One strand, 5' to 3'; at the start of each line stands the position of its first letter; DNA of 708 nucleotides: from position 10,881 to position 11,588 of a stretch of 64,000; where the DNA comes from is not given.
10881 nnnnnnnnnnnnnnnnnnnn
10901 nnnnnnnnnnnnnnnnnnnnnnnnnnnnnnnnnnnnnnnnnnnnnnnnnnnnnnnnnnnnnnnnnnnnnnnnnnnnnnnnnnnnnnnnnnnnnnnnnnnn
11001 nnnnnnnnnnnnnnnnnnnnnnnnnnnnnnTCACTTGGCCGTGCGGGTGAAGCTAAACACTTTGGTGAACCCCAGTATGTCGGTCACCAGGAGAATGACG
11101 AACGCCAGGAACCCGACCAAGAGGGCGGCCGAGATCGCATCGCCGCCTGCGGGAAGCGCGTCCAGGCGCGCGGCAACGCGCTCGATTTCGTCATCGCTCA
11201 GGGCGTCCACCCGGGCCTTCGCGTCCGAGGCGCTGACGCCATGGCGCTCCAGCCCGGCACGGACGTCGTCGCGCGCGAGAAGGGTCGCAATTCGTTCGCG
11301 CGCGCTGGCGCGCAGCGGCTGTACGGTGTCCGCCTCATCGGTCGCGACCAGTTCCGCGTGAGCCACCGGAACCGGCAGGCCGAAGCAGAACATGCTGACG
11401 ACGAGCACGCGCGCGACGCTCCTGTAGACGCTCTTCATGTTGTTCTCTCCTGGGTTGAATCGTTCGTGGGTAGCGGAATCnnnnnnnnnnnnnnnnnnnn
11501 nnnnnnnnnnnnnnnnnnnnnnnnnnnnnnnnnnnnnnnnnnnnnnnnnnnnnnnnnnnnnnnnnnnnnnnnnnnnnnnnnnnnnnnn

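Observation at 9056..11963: Four-gene envelope operon in which a C39-like lipoprotein peptidase is paired with a Gly-Gly-containing, C-terminally anchored partner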

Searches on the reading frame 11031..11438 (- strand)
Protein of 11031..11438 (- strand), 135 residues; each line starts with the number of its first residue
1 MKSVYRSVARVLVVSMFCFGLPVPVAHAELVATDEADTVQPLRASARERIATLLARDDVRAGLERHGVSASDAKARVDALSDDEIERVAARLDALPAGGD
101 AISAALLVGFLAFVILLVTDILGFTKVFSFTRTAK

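Call 3: search_protein_families(library=pfam, proteins=[window:11031-11438:-], max_evalue=0.1)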
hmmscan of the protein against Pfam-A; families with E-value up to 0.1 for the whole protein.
window:11031-11438:- (135 aa): 1 family
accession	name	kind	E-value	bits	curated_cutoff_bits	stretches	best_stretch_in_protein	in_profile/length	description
PF20332.3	DUF6627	-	6.3e-21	75.2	27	1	11-133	7-123/125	Family of unknown function (DUF6627)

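Call 4: search_protein_families(library=ncbifam, proteins=[window:11031-11438:-], max_evalue=0.1)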
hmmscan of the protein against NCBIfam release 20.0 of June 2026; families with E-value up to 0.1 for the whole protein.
window:11031-11438:- (135 aa): 1 family
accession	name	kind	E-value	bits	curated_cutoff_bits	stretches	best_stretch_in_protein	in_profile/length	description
NF033919.1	PA2779_fam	subfamily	7.3e-30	103.6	40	1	8-132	2-123/123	PA2779 family protein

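Call 7: find_homologous_proteins(query=window:11031-11438:-, max_evalue=0.001)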
Query window:11031-11438:- (135 aa): 2407 proteins with E <= 0.001 among 3061 candidates; the best 120 are listed.
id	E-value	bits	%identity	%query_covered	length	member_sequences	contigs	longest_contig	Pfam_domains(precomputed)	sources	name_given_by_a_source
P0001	1.0e-75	270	100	100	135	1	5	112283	PF20332.4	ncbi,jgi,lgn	jgi:hypothetical protein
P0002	1.4e-67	243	87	100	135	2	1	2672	PF20332.4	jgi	jgi:hypothetical protein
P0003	1.9e-66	240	89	100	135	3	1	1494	PF20332.4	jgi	jgi:hypothetical protein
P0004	4.3e-65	235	87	100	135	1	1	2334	PF20332.4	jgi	jgi:hypothetical protein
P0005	1.1e-62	227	82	100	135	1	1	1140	PF20332.4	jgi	jgi:hypothetical protein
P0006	9.4e-61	221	81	100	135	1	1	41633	PF20332.4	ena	-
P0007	1.1e-60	221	83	100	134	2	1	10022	PF20332.4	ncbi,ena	-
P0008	2.3e-59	217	79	100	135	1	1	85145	PF20332.4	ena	-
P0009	7.1e-59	215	77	100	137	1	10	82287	PF20332.4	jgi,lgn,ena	-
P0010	6.6e-54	199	72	100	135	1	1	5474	PF20332.4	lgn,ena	-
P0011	6.6e-54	199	73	100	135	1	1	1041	PF20332.4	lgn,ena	-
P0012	3.8e-52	193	69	100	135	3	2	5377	PF20332.4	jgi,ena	-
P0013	2.7e-51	191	69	100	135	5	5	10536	PF20332.4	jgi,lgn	jgi:hypothetical protein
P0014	3.1e-51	191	71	100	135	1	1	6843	PF20332.4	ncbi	-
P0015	4.4e-50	187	66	100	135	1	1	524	PF20332.4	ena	-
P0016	3.5e-49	184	69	100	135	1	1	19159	PF20332.4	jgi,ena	-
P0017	2.8e-48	181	71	100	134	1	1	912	PF20332.4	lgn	-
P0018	3.8e-48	181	67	100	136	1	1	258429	PF20332.4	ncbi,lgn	-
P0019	7.0e-48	180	68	100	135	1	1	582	PF20332.4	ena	-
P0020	8.0e-48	180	69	100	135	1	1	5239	PF20332.4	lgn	-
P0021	8.1e-47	176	68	98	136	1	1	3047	PF20332.4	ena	-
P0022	1.3e-46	176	68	98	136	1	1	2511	PF20332.4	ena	-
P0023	1.4e-46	176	67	98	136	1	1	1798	PF20332.4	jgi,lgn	jgi:hypothetical protein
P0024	1.4e-46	176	67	98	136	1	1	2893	PF20332.4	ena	-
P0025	2.1e-46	175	67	98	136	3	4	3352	PF20332.4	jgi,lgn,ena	jgi:hypothetical protein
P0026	2.1e-46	175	67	98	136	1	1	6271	PF20332.4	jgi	jgi:hypothetical protein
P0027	2.3e-46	175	67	98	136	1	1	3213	PF20332.4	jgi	jgi:hypothetical protein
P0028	3.4e-46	174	67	98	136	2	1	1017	PF20332.4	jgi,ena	-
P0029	3.5e-46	174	64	100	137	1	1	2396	PF20332.4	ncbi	ncbi:MAG TPA: PA2779 family protein [Burkholderiales bacterium]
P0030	3.5e-46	174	67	98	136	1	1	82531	PF20332.4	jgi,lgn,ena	-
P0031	3.6e-46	174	67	98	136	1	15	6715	PF20332.4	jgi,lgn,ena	jgi:hypothetical protein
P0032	5.3e-46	174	64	100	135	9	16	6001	PF20332.4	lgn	-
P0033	5.6e-46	174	65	100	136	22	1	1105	PF20332.4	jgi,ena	-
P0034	5.7e-46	174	65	100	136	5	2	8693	PF20332.4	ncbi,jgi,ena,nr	ncbi:MAG TPA: PA2779 family protein [Burkholderiales bacterium]|nr:PA2779 family protein [Burkholder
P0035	6.0e-46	174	67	98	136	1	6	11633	PF20332.4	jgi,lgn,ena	jgi:hypothetical protein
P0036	9.0e-46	173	67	98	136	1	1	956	PF20332.4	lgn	-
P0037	9.2e-46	173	68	96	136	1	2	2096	PF20332.4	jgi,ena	-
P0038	1.1e-45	173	67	98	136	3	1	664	PF20332.4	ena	-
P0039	1.1e-45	173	66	100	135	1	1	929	PF20332.4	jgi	-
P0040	1.1e-45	173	65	100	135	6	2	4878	PF20332.4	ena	-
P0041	1.1e-45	173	64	100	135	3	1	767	PF20332.4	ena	-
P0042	1.2e-45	172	64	100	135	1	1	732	PF20332.4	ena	-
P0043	1.5e-45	172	65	100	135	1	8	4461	PF20332.4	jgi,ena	jgi:hypothetical protein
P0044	2.0e-45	172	64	100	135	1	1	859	PF20332.4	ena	-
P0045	2.1e-45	172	66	98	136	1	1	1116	PF20332.4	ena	-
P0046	3.4e-45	171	64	100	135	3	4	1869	PF20332.4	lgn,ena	-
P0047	3.5e-45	171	67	100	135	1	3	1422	PF20332.4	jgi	jgi:hypothetical protein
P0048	3.7e-45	171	65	100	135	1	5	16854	PF20332.4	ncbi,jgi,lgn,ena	-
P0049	4.0e-45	171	66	98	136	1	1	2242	PF20332.4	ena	-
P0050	4.2e-45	171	66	98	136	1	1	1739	PF20332.4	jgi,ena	-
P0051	4.5e-45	171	64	100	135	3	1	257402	PF20332.4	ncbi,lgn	-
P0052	5.9e-45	170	65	100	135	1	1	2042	PF20332.4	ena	-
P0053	5.9e-45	170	63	100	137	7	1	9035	PF20332.4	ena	-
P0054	6.0e-45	170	67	100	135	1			PF20332.4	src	-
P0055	6.1e-45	170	65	100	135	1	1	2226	PF20332.4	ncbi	-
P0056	6.4e-45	170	65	100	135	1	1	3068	PF20332.4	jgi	-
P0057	6.6e-45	170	65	100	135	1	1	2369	PF20332.4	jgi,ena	-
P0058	7.0e-45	170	64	100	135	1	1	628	PF20332.4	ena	-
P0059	7.0e-45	170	66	100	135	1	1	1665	PF20332.4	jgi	-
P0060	7.3e-45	170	65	100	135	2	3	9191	PF20332.4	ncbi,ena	ncbi:MAG TPA: PA2779 family protein [Burkholderiales bacterium]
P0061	8.4e-45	170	65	96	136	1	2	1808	PF20332.4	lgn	-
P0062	8.7e-45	170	65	100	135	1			PF20332.4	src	-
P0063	9.2e-45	170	65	100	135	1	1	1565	PF20332.4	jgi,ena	-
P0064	1.1e-44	169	65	100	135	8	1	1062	PF20332.4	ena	-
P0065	1.1e-44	169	64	100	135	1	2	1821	PF20332.4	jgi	jgi:hypothetical protein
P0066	1.1e-44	169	64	100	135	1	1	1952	PF20332.4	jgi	jgi:hypothetical protein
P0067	1.2e-44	169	66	100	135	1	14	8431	PF20332.4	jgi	jgi:hypothetical protein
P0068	1.2e-44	169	64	100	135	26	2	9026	PF20332.4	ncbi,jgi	-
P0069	1.3e-44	169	64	100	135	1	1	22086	PF20332.4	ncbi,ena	-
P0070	1.4e-44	169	67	98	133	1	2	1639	PF20332.4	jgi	jgi:hypothetical protein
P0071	1.5e-44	169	65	100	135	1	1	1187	PF20332.4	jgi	jgi:hypothetical protein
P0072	1.6e-44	169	64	100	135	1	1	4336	PF20332.4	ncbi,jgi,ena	-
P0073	1.7e-44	169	64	100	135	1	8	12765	PF20332.4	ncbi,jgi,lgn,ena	jgi:hypothetical protein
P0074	1.8e-44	169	65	98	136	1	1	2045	PF20332.4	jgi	-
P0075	2.0e-44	169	64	100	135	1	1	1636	PF20332.4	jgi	jgi:hypothetical protein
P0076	2.0e-44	169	65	99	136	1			PF20332.4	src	-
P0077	2.1e-44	169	64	100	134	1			PF20332.4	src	-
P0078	2.6e-44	168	65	99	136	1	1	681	PF20332.4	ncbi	-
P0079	2.7e-44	168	64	100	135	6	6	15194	PF20332.4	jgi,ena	jgi:hypothetical protein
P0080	2.8e-44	168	64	100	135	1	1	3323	PF20332.4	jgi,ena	-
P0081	2.9e-44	168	65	100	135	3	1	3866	PF20332.4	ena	-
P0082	3.1e-44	168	62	100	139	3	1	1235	PF20332.4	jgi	-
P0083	3.3e-44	168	65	96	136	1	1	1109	PF20332.4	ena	-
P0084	3.5e-44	168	64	96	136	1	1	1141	PF20332.4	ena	-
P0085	3.7e-44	168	65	100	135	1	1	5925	PF20332.4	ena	-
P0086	3.7e-44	168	62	100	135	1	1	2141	PF20332.4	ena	-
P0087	4.3e-44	168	64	100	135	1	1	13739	PF20332.4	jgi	jgi:hypothetical protein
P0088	4.4e-44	167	64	100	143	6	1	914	PF20332.4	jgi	jgi:hypothetical protein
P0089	4.9e-44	167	64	100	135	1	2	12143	PF20332.4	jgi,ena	-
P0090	4.9e-44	167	63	100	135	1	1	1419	PF20332.4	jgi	jgi:hypothetical protein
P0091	4.9e-44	167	64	100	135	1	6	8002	PF20332.4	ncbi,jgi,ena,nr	ncbi:MAG: hypothetical protein E6H59_04495 [Betaproteobacteria bacterium]|nr:MAG: hypothetical prote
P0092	5.3e-44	167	64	100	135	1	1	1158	PF20332.4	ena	-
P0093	5.4e-44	167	63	100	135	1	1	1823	PF20332.4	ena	-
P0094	6.0e-44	167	63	100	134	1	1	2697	PF20332.4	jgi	-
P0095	6.1e-44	167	64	100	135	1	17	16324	PF20332.4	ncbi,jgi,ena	jgi:hypothetical protein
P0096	6.3e-44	167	64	100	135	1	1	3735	PF20332.4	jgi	-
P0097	6.4e-44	167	64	100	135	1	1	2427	PF20332.4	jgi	-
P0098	6.5e-44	167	62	100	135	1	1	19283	PF20332.4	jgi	jgi:hypothetical protein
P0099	6.9e-44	167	64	100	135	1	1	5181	PF20332.4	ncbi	-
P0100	7.1e-44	167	62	100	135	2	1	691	PF20332.4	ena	-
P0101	7.6e-44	167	63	100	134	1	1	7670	PF20332.4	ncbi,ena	-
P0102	8.1e-44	167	64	100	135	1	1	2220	PF20332.4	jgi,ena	jgi:hypothetical protein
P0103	8.4e-44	167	64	100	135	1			PF20332.4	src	-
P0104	8.4e-44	167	64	100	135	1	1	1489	PF20332.4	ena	-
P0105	8.9e-44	166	64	100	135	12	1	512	PF20332.4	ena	-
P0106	9.5e-44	166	63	100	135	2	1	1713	PF20332.4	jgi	jgi:hypothetical protein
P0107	9.5e-44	166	64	99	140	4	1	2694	PF20332.4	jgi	jgi:hypothetical protein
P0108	9.6e-44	166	62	100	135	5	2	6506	PF20332.4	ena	-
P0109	9.8e-44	166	64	100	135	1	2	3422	PF20332.4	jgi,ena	-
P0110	9.8e-44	166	62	100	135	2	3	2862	PF20332.4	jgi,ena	-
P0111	1.1e-43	166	64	100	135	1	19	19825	PF20332.4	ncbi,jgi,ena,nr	ncbi:MAG: hypothetical protein E6H72_09125 [Betaproteobacteria bacterium]|nr:MAG: hypothetical prote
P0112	1.1e-43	166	64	100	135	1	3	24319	PF20332.4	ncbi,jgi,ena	-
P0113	1.2e-43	166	61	100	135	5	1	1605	PF20332.4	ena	-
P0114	1.2e-43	166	64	100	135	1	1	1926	PF20332.4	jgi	jgi:hypothetical protein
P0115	1.2e-43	166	64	100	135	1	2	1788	PF20332.4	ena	-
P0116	1.2e-43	166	64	100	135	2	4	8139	PF20332.4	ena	-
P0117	1.3e-43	166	65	100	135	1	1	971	PF20332.4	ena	-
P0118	1.4e-43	166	64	100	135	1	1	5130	PF20332.4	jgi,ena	-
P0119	1.4e-43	166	64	100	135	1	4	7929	PF20332.4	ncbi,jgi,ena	-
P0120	1.4e-43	166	65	96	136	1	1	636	PF20332.4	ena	-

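Call 16: search_protein_representatives(protein=window:11031-11438:-)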
Query: 135 residues. Proteins with E-value up to 0.001 (for the whole library): 1913; up to 1e-10: 612; up to 1e-30: 4. The best 150 are listed.
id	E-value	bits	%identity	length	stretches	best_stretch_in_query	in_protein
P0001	3.2e-76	269.5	100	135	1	1-135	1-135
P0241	5.7e-38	146.1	58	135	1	4-135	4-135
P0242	1.9e-31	125.1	52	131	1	2-135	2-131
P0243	4.1e-31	124.0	53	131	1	5-135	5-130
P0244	9.1e-28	113.2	48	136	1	2-135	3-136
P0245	2.1e-27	112.0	48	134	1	5-135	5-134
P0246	2.8e-26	108.4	50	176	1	5-134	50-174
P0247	4.6e-26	107.7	71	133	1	58-135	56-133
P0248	8.8e-26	106.8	45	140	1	5-133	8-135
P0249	9.3e-25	103.5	50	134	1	6-133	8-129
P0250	7.5e-24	100.6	51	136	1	11-134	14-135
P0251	1.9e-23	99.3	48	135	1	4-132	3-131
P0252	2.4e-23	98.9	44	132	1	3-133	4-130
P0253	4.2e-23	98.2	53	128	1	1-120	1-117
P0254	9.3e-23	97.1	43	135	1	5-133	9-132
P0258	1.4e-22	96.5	42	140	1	6-132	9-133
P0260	4.0e-22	95.0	49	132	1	6-133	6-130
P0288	3.2e-20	88.9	51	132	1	1-133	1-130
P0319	2.6e-19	86.0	46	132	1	4-133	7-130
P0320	2.6e-19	85.9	38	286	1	3-131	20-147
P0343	9.6e-19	84.1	43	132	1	13-132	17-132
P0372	1.0e-17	80.8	39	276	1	5-131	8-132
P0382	2.1e-17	79.8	44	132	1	7-132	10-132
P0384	2.3e-17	79.6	49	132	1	20-132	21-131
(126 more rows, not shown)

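Call 26: find_related_loci(query=A4, collection=genome_contigs, flank=7000)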
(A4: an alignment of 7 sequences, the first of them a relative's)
Query A4 (135 aa) in genome_contigs; peptide patterns used: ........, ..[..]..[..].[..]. (x = any residue, [..] = any of these).
599 stretches matched a pattern (row limit reached: there are more); 433 encode a relative of the query (tblastn E <= 1e-3); the best 80 are kept; 80 distinct loci.
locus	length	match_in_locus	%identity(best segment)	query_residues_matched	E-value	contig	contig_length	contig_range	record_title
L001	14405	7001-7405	84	1-135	4e-72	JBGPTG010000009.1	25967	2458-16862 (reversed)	MAG: Gammaproteobacteria bacterium isolate OBJ1_062018_110_74 k141_1051105_length_25967_cov_32.5022, whole genome shotgu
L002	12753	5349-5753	65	1-135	2e-53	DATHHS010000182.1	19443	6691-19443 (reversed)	MAG TPA_asm: Burkholderiales bacterium isolate SMAG_U12506 k141_175194, whole genome shotgun sequence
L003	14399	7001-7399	64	3-135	2e-51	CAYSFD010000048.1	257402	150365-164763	MAG TPA_asm: uncultured Enterobacteriaceae bacterium isolate binchicken_co165_176 genome assembly, contig: k141_2848964,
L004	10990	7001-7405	65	1-135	7e-51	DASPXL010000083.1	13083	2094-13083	MAG TPA_asm: Burkholderiales bacterium isolate SMAG_U11566 k141_1022860, whole genome shotgun sequence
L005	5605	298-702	64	1-135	1e-50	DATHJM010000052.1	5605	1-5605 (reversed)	MAG TPA_asm: Burkholderiales bacterium isolate SMAG_U12552 k141_112974, whole genome shotgun sequence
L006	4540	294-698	65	1-135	3e-50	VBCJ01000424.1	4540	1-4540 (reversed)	MAG: Betaproteobacteria bacterium isolate BP_14 14_0903_05_40cm_scaffold_58667, whole genome shotgun sequence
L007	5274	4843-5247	61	1-135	2e-49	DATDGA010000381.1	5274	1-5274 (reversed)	MAG TPA_asm: Burkholderiales bacterium isolate SMAG_U240 k141_179196, whole genome shotgun sequence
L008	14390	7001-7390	62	6-135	6e-48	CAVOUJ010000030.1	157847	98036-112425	MAG: uncultured beta proteobacterium isolate MFD10007.bin.2.158 genome assembly, contig: contig_46874, whole genome shot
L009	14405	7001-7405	59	1-135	1e-47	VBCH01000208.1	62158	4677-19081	MAG: Betaproteobacteria bacterium isolate BP_12 14_0929_12_40cm_scaffold_96, whole genome shotgun sequence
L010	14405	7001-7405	59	1-135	4e-47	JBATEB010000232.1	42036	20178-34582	MAG: Burkholderiales bacterium isolate MFD10090_ilm_asm_bin12 k127_339148, whole genome shotgun sequence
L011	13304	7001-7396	61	1-135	4e-47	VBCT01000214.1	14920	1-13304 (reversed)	MAG: Betaproteobacteria bacterium isolate BP_24 14_0903_02_30cm_scaffold_41449, whole genome shotgun sequence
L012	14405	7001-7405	59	1-135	3e-46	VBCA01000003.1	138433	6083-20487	MAG: Betaproteobacteria bacterium isolate BP_5 14_0919_02_20cm_scaffold_3, whole genome shotgun sequence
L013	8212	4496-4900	57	1-135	1e-43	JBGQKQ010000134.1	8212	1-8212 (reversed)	MAG: Gammaproteobacteria bacterium isolate OBJ2_061818_050_58 k141_3886904_length_8212_cov_13.9522, whole genome shotgun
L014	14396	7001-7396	58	4-135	3e-43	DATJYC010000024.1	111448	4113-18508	MAG TPA_asm: Burkholderiales bacterium isolate SMAG_U15142 k141_2454097, whole genome shotgun sequence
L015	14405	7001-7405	58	1-135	8e-41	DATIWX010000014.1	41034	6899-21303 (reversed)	MAG TPA_asm: Burkholderiales bacterium isolate SMAG_U15234 k141_4589120, whole genome shotgun sequence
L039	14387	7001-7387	48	2-135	3e-31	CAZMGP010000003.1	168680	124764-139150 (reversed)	MAG TPA_asm: uncultured Enterobacteriaceae bacterium isolate SRP093762_co1_12 genome assembly, contig: NODE_40_length_16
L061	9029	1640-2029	44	1-135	7e-30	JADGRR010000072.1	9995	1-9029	MAG: Burkholderiales bacterium isolate Chersky.17_31 contig-100_2481, whole genome shotgun sequence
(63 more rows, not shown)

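Call 33: search_protein_families(library=ncbifam, proteins=[L039:7477-8376:+, L061:636-1241:+, L004:6492-6992:+], max_evalue=0.01)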
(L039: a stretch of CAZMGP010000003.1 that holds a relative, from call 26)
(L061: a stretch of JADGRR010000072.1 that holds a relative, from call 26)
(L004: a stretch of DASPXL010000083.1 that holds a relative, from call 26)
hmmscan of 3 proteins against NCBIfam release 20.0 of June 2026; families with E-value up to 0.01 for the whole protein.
L039:7477-8376:+ (299 aa): 0 families

L061:636-1241:+ (201 aa): 2 families
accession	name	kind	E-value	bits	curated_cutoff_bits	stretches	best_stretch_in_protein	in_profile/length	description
NF008437.0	PRK11280.1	equivalog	1.9e-10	40.9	99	1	77-165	50-125/179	hypothetical protein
NF053611.1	YiaD_Gzip_OmpA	equivalog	8e-05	22.4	175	1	92-158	11-73/206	YiaD family glycine zipper/OmpA-like lipoprotein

L004:6492-6992:+ (166 aa): 2 families
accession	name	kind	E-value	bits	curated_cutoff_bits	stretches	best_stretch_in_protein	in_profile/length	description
NF008437.0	PRK11280.1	equivalog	4e-07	30.1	99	1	63-140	53-130/179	hypothetical protein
NF053611.1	YiaD_Gzip_OmpA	equivalog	0.0077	15.9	175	1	80-122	25-71/206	YiaD family glycine zipper/OmpA-like lipoprotein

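Call 63: search_protein_families(library=pfam, proteins=[P0320, P0372, L061:636-1241:+, L039:7477-8376:+], max_evalue=0.01)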
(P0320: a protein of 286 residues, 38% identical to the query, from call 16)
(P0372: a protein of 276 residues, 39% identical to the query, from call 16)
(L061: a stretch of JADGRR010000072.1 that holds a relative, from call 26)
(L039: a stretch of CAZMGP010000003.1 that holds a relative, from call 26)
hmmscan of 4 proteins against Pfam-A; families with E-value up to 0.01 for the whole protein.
P0320 (286 aa): 3 families
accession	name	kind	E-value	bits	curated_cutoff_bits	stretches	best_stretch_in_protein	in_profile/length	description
PF20332.3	DUF6627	-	7.1e-27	94.4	27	1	35-148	12-122/125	Family of unknown function (DUF6627)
PF00691.25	OmpA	-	5.6e-18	65.5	27.2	1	188-269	1-84/98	OmpA family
PF05359.17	DUF748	-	0.0066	14.9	50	0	178-228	873-922/1037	Domain of Unknown Function (DUF748)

P0372 (276 aa): 2 families
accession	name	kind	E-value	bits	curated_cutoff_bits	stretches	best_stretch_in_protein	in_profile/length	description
PF20332.3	DUF6627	-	9.1e-24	84.4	27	1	14-132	6-121/125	Family of unknown function (DUF6627)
PF00691.25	OmpA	-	6.2e-10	39.7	27.2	1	181-255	1-77/98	OmpA family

L061:636-1241:+ (201 aa): 2 families
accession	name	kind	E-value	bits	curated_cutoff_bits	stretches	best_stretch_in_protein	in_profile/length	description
PF05433.20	Rick_17kDa_Anti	-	7.6e-09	35.8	24.2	1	112-153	1-43/43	Glycine zipper 2TM domain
PF13441.11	Gly-zipper_YMGG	-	0.00022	21.3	28.9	1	110-150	3-40/45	YMGG-like Gly-zipper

L039:7477-8376:+ (299 aa): 1 family
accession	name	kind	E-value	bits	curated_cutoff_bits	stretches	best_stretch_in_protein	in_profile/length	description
PF01435.24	Peptidase_M48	-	2.8e-06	27.7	20.3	1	135-238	44-161/186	Peptidase family M48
